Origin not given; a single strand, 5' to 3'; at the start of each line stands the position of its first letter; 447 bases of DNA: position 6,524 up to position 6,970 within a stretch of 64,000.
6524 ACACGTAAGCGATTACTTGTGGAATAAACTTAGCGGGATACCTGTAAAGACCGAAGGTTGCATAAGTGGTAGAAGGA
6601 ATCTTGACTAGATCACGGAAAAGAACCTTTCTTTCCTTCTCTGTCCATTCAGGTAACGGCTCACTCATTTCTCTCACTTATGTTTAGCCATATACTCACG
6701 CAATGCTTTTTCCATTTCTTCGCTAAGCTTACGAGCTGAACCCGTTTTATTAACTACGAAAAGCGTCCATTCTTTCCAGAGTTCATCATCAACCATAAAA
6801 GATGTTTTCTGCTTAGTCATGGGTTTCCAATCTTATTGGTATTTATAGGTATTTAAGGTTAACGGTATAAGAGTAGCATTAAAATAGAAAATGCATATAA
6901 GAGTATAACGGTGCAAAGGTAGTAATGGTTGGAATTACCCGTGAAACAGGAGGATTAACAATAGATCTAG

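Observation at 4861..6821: Compact restriction-modification-like cassette (RHH protein - amino-MTase - unknown 166-aa protein) beside a transposase remnant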

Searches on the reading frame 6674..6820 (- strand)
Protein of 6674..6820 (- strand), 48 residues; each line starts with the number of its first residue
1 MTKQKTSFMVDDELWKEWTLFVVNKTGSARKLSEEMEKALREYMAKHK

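Call 4: search_protein_families(library=pfam, proteins=[window:6674-6820:-], max_evalue=1)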
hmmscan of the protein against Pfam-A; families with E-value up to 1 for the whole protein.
window:6674-6820:- (48 aa): 1 family
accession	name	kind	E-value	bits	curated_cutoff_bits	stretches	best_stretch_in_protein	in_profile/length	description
PF12735.13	IgD3_Trs65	-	0.14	12.2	27.4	1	17-33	43-59/172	TRAPP trafficking subunit Trs65 IgD3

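Call 5: search_protein_families(library=ncbifam, proteins=[window:6674-6820:-], max_evalue=1)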
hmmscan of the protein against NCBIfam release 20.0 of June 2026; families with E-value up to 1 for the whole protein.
window:6674-6820:- (48 aa): 0 families

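Call 6: search_protein_families(library=padloc, proteins=[window:6674-6820:-], max_evalue=1)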
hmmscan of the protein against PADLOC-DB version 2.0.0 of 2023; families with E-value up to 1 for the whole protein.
window:6674-6820:- (48 aa): 0 families

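Call 9: search_solved_structures(query=window:6674-6820:-, max_evalue=10, show_alignments=2)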
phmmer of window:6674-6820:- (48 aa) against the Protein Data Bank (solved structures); distinct sequences matched with E-value up to 10: 1.
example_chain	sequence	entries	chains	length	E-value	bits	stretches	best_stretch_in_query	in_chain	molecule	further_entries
11hk_A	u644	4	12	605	0.93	13.6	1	5-42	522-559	E-FICS-v3 | Spike protein S2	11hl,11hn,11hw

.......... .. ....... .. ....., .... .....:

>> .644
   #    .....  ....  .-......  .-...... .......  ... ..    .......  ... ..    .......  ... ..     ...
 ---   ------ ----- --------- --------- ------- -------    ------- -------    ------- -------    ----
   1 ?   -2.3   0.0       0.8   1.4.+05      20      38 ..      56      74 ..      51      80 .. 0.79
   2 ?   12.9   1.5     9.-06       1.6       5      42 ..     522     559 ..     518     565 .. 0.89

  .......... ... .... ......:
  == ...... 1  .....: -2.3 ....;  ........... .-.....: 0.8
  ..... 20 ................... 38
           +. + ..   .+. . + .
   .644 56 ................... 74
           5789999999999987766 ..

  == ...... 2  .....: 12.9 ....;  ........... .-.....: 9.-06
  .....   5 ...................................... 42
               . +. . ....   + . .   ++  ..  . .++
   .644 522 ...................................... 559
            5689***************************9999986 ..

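Call 25: find_homologous_proteins(query=window:6674-6820:-, max_evalue=0.01)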
Query window:6674-6820:- (48 aa): 32 proteins with E <= 0.01 among 32 candidates.
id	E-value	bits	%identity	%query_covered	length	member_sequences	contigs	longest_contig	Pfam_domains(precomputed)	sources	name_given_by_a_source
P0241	9.3e-24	98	100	100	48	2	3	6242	-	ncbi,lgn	ncbi:MAG: hypothetical protein QXH17_06155 [Candidatus Bathyarchaeia archaeon]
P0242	5.2e-20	87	88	100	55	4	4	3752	-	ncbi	ncbi:MAG: hypothetical protein ACP5KW_11430 [Thermoproteota archaeon]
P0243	7.5e-20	86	87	98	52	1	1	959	-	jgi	jgi:hypothetical protein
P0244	7.6e-20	86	88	100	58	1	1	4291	-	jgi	jgi:hypothetical protein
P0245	9.0e-20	86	88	100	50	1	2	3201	-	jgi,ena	jgi:hypothetical protein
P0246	1.0e-19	86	85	100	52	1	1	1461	-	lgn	-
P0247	1.2e-19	86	88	100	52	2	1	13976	-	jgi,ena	-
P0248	1.5e-19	85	89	98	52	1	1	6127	-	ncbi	ncbi:MAG: hypothetical protein QXK90_01485 [Candidatus Parvarchaeota archaeon]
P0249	2.2e-19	85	83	100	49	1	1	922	-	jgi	-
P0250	2.3e-19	85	88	100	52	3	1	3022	-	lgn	-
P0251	2.7e-19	84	88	100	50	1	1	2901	-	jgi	jgi:hypothetical protein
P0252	4.2e-19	84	85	98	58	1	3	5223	-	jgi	jgi:hypothetical protein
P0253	1.0e-18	83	81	100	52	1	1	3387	-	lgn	-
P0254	1.1e-18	83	85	100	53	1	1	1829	-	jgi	jgi:hypothetical protein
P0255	5.5e-18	80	81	98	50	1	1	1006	-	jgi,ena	-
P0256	6.3e-18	80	81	98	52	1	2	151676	-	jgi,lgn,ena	jgi:hypothetical protein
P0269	1.8e-14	70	87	81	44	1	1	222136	-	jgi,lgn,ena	-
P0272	1.8e-11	60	67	96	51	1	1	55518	-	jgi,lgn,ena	-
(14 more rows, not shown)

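Call 29: find_encoding_contigs(protein=P0256, flank=4000, max_places=2)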
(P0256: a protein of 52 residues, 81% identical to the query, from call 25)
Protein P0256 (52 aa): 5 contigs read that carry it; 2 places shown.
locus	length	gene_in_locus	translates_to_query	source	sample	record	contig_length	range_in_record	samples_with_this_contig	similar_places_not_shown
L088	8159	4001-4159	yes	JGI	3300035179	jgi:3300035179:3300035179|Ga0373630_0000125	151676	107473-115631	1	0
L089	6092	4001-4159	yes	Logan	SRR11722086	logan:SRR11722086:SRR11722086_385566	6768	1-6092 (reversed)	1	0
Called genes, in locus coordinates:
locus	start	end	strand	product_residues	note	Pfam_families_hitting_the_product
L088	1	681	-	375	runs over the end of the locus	PF02463:SMC_N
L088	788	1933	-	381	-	PF02463:SMC_N (weak), PF13175:AAA_15, PF13476:AAA_23, PF13555:AAA_29 (weak)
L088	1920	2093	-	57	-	-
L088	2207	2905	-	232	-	PF01435:Peptidase_M48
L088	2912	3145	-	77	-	-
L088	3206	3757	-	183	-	-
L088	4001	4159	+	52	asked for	-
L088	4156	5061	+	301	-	PF01555:N6_N4_Mtase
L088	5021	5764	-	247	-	-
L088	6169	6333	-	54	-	-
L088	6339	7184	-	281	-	-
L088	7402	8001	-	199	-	-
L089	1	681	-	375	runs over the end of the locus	PF02463:SMC_N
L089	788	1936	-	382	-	PF02463:SMC_N (weak), PF13175:AAA_15, PF13476:AAA_23, PF13555:AAA_29 (weak)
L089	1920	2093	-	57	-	-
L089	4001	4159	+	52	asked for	-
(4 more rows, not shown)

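Call 30: find_encoding_contigs(protein=P0269, flank=4000, max_places=2)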
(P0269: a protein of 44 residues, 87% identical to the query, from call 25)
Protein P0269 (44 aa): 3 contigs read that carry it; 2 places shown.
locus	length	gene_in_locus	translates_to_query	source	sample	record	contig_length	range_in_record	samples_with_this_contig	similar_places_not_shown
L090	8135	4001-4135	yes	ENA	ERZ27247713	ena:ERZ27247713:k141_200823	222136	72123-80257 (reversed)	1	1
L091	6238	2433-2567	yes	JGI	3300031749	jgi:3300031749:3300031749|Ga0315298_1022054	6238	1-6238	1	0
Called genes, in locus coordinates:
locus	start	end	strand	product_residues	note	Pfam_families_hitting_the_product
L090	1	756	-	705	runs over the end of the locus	PF12850:Metallophos_2 (faint), PF00149:Metallophos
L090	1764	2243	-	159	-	-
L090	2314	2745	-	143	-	-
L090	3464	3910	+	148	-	PF24838:8xMP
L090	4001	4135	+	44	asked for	-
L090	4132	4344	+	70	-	-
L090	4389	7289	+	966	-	PF02384:N6_Mtase, PF20473:MmeI_Mtase, PF07669:Eco57I, PF22837:M_Eco57I_C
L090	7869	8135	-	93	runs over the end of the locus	-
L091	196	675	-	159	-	-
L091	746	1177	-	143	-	-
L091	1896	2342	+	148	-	PF24838:8xMP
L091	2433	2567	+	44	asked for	-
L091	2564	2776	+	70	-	-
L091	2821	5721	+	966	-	PF02384:N6_Mtase, PF20473:MmeI_Mtase, PF07669:Eco57I, PF22837:M_Eco57I_C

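Call 31: find_encoding_contigs(protein=P0272, flank=4000, max_places=2)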
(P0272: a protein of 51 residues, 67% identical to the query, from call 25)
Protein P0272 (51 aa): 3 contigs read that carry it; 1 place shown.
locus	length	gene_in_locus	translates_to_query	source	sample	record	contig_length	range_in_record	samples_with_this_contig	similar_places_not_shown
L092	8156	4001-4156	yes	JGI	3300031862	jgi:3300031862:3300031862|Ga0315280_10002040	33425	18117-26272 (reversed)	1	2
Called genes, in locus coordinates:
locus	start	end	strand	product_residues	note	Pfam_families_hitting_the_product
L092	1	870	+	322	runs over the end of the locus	PF01702:TGT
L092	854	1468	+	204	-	-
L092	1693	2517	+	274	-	-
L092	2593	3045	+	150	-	-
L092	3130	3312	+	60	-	-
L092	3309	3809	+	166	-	-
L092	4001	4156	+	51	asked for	-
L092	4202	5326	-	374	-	PF01966:HD, PF19276:HD_assoc_2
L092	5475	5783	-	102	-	-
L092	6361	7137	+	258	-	-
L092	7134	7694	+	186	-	-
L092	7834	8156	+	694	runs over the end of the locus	PF02384:N6_Mtase, PF20473:MmeI_Mtase (faint), PF07669:Eco57I (weak)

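Call 34: find_related_loci(query=A4, collection=metagenome_contigs, flank=4000)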
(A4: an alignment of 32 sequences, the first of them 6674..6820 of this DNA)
Query A4 (48 aa) in metagenome_contigs; peptide patterns used: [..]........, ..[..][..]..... (x = any residue, [..] = any of these).
229 stretches matched a pattern; 82 encode a relative of the query (tblastn E <= 1e-3); the best 80 are kept; 80 distinct loci.
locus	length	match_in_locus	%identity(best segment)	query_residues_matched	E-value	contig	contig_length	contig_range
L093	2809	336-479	88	1-48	1e-24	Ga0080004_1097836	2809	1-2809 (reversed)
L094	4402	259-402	83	1-48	7e-24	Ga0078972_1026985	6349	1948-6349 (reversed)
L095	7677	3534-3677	83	1-48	7e-24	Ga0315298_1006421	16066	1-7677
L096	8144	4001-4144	83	1-48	7e-24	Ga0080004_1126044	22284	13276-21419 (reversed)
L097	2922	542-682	81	1-47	7e-23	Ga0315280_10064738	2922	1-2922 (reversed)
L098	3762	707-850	81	1-48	1e-22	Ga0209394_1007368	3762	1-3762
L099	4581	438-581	79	1-48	1e-22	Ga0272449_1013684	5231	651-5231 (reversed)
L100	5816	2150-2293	75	1-48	4e-22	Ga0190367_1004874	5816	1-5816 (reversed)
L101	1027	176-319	73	1-48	4e-22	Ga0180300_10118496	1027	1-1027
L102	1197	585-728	77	1-48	6e-22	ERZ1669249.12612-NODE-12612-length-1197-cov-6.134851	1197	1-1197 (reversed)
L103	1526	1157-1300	77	1-48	8e-22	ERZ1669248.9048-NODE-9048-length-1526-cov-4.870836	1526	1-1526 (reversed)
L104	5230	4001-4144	77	1-48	8e-22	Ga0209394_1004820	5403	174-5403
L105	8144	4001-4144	77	1-48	8e-22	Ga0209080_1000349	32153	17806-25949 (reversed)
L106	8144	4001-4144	79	1-48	1e-21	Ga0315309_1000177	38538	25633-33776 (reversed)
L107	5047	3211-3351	79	1-47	2e-21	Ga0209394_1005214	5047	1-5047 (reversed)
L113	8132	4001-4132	80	1-44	2e-20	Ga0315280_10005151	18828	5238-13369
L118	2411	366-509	69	1-48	1e-19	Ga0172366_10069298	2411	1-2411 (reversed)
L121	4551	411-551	70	1-47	1e-18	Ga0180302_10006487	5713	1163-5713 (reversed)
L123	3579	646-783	72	1-46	2e-18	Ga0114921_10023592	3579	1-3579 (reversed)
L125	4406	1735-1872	70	3-48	2e-18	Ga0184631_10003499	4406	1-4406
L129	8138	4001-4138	65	1-46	3e-18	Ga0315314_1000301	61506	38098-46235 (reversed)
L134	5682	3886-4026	68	1-47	8e-18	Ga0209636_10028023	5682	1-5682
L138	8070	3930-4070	64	1-47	1e-17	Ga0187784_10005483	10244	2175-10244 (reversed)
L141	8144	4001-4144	67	1-48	2e-17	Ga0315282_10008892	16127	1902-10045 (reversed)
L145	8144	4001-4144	65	1-48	9e-17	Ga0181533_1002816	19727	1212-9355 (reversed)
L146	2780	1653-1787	67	1-45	1e-16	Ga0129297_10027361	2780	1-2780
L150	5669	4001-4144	63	1-48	2e-16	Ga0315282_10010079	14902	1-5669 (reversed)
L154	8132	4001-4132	70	3-46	2e-16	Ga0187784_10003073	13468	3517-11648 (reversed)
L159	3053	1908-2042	64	1-45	6e-16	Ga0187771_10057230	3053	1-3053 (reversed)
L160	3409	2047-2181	62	1-45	1e-15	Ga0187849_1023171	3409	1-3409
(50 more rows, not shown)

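Call 42: search_protein_families(library=pfam, alignment_id=A5, max_evalue=0.001)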
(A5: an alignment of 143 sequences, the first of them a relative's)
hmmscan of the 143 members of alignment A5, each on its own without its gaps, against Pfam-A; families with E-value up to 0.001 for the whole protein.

A. member 1, L088:2207-2905:- (232 aa): 1 family
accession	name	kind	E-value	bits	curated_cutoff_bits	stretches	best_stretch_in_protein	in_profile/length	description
PF01435.24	Peptidase_M48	-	1.5e-09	38.4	20.3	1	21-213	8-185/186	Peptidase family M48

B. families by the number of members that match (of 143 scanned): 69 families (the first 25 are shown)
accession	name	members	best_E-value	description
PF13610.12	DDE_Tnp_IS240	13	5.3e-23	DDE domain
PF04434.22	SWIM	13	8.4e-06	SWIM zinc finger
PF13683.12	rve_3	12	8e-10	Integrase core domain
PF12705.13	PDDEXK_1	8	2.2e-09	PD-(D/E)XK nuclease superfamily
PF01555.25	N6_N4_Mtase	7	2e-48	DNA methylase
PF00665.32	rve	6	2.9e-07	Integrase core domain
PF00872.24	Transposase_mut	6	4e-06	Transposase, Mutator family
PF01930.23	Cas_Cas4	5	9.9e-09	Domain of unknown function DUF83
PF13649.12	Methyltransf_25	4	2.5e-15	Methyltransferase domain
PF13847.12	Methyltransf_31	4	1.9e-13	Methyltransferase domain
PF08241.18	Methyltransf_11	3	1.6e-16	Methyltransferase domain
PF13489.12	Methyltransf_23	3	1.1e-12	Methyltransferase domain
PF01507.26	PAPS_reduct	3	1.7e-11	Phosphoadenosine phosphosulfate reductase domain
PF01170.24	UPF0020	3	9.7e-06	RMKL-like, methyltransferase domain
PF02384.22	N6_Mtase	2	4.1e-21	N-6 DNA Methylase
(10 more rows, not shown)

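Call 45: search_protein_families(library=pfam, proteins=[L113:2705-3889:-, L145:4365-5060:+, L094:420-1337:+, L103:143-1030:-, L125:1881-2579:-, L104:3294-3860:-, L134:4026-4958:-, L088:5021-5779:-, L134:4961-5419:-, L146:236-1540:+], max_evalue=0.01)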
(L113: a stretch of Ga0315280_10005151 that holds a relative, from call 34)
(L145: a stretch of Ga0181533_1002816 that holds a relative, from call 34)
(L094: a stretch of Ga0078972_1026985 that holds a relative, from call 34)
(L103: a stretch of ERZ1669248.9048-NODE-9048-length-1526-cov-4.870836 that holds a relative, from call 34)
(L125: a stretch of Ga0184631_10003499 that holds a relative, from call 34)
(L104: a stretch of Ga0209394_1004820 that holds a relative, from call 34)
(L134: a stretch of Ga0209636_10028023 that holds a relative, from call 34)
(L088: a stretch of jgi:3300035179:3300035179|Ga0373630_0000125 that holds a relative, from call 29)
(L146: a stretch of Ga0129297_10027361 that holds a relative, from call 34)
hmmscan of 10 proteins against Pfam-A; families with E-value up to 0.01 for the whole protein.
L113:2705-3889:- (394 aa): 6 families
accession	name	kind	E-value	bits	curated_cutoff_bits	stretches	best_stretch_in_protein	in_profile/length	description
PF13610.12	DDE_Tnp_IS240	-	7.3e-16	59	27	1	211-351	4-134/139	DDE domain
PF13683.12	rve_3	-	4.9e-09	36.3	26.5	1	309-364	12-67/67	Integrase core domain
PF00872.24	Transposase_mut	-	5.3e-05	22.7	21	1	148-291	100-245/379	Transposase, Mutator family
PF04434.22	SWIM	-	0.00022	21.1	19.6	1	50-72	11-33/38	SWIM zinc finger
PF12251.13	SNAPC3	-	0.0011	19.1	23.8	1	50-141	95-186/199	snRNA-activating protein complex (SNAPc), subunit 3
PF00665.32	rve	-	0.0047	17.6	32.6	0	208-293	5-88/102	Integrase core domain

L145:4365-5060:+ (231 aa): 2 families
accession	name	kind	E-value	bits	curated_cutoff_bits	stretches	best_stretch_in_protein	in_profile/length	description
PF12705.13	PDDEXK_1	-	4.6e-09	37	22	1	62-224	83-247/247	PD-(D/E)XK nuclease superfamily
PF01930.23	Cas_Cas4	-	6.7e-07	30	22.7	1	104-223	48-158/160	Domain of unknown function DUF83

L094:420-1337:+ (305 aa): 2 families
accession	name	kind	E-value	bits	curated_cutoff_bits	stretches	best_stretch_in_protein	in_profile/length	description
PF01555.25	N6_N4_Mtase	-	4.4e-28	99.2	26.7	2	37-116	139-221/221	DNA methylase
PF01170.24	UPF0020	-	0.0036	17.5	22.3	0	76-177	28-144/197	RMKL-like, methyltransferase domain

L103:143-1030:- (295 aa): 0 families

L125:1881-2579:- (232 aa): 0 families

L104:3294-3860:- (188 aa): 0 families

L134:4026-4958:- (310 aa): 0 families

L088:5021-5779:- (252 aa): 0 families

L134:4961-5419:- (152 aa): 0 families

L146:236-1540:+ (434 aa): 0 families

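Call 46: predict_structure(alignment_id=A4)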
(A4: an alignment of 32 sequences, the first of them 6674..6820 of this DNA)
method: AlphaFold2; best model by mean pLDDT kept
length: 48 residues; sequences in the alignment: 32
mean_pLDDT: 78.5   pTM: 0.40
mean pLDDT of the five models: 78.5, 74.0, 73.2, 67.8, 66.4
residues with pLDDT >= 90: 2; 70-90: 37; 50-70: 9; < 50: 0
segments of 3 or more residues with pLDDT < 50: none
pLDDT, mean of each block of 10 residues (from residue 1): 61 86 80 82 84
secondary structure, 60 per line:
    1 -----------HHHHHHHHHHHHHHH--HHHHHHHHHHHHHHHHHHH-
elements in order: H12-26 H29-47

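Call 51: search_solved_structures(query=A4, max_evalue=10, show_alignments=3)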
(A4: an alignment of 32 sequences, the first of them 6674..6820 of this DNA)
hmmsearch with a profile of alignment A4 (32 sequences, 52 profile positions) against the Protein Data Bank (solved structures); distinct sequences matched with E-value up to 10: 10.
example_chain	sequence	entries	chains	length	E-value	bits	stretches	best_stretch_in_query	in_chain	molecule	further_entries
1y66_A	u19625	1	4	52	0.12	15.4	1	32-49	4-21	engrailed homeodomain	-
8fje_A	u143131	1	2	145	0.32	14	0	34-49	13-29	E8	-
2p6j_A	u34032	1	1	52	0.51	13.3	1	32-49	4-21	designed engrailed homeodomain variant UVF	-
2hvy_D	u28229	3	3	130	0.85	12.6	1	27-49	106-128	50S ribosomal protein L7Ae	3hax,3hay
1z83_A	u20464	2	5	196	1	12.4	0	26-38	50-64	Adenylate kinase 1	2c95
7x7s_A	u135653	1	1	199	1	12.4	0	26-38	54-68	Adenylate kinase isoenzyme 1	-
7de3_A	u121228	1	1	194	1.3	12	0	26-38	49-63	Adenylate kinase isoenzyme 1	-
8x1g_A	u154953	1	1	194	1.3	12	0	26-38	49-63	Adenylate kinase isoenzyme 1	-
6kko_A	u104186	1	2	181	1.7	11.7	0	30-49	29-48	Putative serine phosphatase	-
8u12_A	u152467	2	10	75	2.2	11.3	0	1-12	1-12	Antitoxin Rv0298 | Antitoxin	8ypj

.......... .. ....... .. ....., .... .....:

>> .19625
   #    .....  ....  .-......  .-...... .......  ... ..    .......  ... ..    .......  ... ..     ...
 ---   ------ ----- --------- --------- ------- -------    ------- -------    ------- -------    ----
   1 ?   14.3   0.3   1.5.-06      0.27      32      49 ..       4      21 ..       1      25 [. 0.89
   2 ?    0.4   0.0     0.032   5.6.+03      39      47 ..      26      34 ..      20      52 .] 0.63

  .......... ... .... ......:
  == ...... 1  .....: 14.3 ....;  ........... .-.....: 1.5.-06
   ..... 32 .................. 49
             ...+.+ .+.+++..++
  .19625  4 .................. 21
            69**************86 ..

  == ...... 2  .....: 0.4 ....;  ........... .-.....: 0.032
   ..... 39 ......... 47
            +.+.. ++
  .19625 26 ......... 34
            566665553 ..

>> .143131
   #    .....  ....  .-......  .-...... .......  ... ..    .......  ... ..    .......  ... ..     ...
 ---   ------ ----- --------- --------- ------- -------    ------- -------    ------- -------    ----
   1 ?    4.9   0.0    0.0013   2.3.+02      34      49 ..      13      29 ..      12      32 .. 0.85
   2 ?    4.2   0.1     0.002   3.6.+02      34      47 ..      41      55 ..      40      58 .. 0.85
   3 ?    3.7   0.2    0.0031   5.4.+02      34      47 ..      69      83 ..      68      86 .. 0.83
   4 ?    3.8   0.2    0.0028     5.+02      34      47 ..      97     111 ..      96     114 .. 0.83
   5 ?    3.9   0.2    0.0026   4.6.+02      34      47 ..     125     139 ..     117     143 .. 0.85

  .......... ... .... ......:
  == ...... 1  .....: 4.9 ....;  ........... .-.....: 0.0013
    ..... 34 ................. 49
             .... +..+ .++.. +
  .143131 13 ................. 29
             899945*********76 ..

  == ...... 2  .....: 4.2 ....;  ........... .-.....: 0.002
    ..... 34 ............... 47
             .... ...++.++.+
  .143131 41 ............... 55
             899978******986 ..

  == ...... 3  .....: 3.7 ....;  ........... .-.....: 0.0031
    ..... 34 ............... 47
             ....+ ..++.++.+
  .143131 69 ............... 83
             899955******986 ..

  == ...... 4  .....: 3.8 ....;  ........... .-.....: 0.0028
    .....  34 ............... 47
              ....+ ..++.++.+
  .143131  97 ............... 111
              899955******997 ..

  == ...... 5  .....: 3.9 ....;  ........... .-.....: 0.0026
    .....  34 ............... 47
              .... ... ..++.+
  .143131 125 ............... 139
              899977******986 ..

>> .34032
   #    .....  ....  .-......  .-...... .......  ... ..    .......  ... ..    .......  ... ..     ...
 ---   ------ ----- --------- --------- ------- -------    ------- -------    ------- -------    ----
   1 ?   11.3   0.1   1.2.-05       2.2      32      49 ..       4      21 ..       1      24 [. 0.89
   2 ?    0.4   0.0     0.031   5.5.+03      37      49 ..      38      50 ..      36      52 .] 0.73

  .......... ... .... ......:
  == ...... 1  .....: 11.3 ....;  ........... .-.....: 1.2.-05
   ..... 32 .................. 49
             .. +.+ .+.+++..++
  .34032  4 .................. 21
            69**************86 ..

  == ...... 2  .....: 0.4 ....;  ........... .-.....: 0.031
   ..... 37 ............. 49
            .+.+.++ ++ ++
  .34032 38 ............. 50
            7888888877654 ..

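Call 53: fold_search(model_id=the predicted structure, library=pdb)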
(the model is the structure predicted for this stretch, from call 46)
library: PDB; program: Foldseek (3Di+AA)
matches with E <= 10: 1; with E <= 0.001: 0
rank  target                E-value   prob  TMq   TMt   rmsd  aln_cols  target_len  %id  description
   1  8kda_E                9.5e+00  0.04  0.40  0.12  10.7        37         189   24  Cryo-EM structure of Hydrogenobacter thermophilus minimal protein-only RNase P (HARP) in complex with pre-tRNAs (released 2024-08-14)

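Call 54: search_protein_families(library=pfam, alignment_id=A4, max_evalue=1)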
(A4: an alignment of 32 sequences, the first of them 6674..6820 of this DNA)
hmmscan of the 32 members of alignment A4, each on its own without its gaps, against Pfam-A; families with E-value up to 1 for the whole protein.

A. member 1, window:6674-6820:- (48 aa): 1 family
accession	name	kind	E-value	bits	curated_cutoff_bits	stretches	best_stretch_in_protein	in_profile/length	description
PF12735.13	IgD3_Trs65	-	0.14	12.2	27.4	1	17-33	43-59/172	TRAPP trafficking subunit Trs65 IgD3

B. families by the number of members that match (of 32 scanned): 17 families
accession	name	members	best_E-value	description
PF12735.13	IgD3_Trs65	14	0.046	TRAPP trafficking subunit Trs65 IgD3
PF20460.3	DUF6713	7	0.053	Family of unknown function (DUF6713)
PF21927.1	McpB_HAMP_2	3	0.04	Methyl-accepting chemotaxis protein McpB, second HAMP domain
PF12651.13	RHH_3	2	0.037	Ribbon-helix-helix domain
PF22513.2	FitA-like_RHH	2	0.046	Antitoxin FitA-like, ribbon-helix-helix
PF19831.4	DUF6312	1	0.0013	Family of unknown function (DUF6312)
PF07362.18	CcdA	1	0.026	Post-segregation antitoxin CcdA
PF16619.10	SUIM_assoc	1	0.05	Unstructured region C-term to UIM in Ataxin3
PF21432.3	56B_RHH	1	0.054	56B-like, Ribbon-helix-helix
PF09957.15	VapB_antitoxin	1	0.066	Bacterial antitoxin of type II TA system, VapB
PF13467.12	RHH_4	1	0.072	Ribbon-helix-helix domain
PF24778.1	Ig-CFAP74_3rd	1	0.083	CFAP74 third Ig-like domain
PF22271.1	DUF6955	1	0.09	Family of unknown function (DUF6955)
PF21811.2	RdfA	1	0.097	Rod-determining factor A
PF11342.13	DUF3144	1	0.13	Protein of unknown function (DUF3144)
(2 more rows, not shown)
